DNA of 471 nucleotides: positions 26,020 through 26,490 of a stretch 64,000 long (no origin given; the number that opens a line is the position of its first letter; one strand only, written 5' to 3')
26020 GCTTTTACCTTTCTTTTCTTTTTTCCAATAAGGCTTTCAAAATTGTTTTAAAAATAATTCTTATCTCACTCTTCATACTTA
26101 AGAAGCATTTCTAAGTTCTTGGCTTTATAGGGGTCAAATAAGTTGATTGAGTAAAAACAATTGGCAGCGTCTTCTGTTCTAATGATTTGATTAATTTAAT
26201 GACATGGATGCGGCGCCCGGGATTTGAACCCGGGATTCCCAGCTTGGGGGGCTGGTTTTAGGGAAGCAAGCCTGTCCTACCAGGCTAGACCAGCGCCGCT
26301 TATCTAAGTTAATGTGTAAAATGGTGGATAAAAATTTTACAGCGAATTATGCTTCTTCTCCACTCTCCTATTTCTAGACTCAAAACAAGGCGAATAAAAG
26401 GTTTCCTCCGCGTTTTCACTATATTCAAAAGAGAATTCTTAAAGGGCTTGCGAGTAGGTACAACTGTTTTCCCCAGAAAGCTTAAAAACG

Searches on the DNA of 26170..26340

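Call 39: search_rna_families(source=window, start=26170, end=26340, threshold=evalue, max_evalue=10, show_alignments=2)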
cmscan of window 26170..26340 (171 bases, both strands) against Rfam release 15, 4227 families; matches with E-value up to 10: 5.
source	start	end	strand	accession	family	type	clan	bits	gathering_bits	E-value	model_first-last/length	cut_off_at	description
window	26209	26299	-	RF00005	tRNA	Gene; tRNA;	CL00001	38.5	29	3.9e-07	1-71/71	no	tRNA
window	26212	26297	-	RF01684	mascRNA-menRNA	Gene;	-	17.9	42.5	0.2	1-56/56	no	MALAT1-associated small cytoplasmic RNA/MEN beta RNA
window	26240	26282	+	RF03668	mir-1788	Gene; miRNA;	-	15.5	57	0.57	1-77/77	no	mir-1788 microRNA precursor family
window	26265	26319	+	RF01232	snoR442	Gene; snRNA; snoRNA; CD-box;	-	13.2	50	2.3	1-46/46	no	Small nucleolar RNA R442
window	26213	26252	+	RF04354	Plastid-ycf2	Cis-reg;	-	12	65.7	8.1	1-75/75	no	Plastid-ycf2 5UTR RNA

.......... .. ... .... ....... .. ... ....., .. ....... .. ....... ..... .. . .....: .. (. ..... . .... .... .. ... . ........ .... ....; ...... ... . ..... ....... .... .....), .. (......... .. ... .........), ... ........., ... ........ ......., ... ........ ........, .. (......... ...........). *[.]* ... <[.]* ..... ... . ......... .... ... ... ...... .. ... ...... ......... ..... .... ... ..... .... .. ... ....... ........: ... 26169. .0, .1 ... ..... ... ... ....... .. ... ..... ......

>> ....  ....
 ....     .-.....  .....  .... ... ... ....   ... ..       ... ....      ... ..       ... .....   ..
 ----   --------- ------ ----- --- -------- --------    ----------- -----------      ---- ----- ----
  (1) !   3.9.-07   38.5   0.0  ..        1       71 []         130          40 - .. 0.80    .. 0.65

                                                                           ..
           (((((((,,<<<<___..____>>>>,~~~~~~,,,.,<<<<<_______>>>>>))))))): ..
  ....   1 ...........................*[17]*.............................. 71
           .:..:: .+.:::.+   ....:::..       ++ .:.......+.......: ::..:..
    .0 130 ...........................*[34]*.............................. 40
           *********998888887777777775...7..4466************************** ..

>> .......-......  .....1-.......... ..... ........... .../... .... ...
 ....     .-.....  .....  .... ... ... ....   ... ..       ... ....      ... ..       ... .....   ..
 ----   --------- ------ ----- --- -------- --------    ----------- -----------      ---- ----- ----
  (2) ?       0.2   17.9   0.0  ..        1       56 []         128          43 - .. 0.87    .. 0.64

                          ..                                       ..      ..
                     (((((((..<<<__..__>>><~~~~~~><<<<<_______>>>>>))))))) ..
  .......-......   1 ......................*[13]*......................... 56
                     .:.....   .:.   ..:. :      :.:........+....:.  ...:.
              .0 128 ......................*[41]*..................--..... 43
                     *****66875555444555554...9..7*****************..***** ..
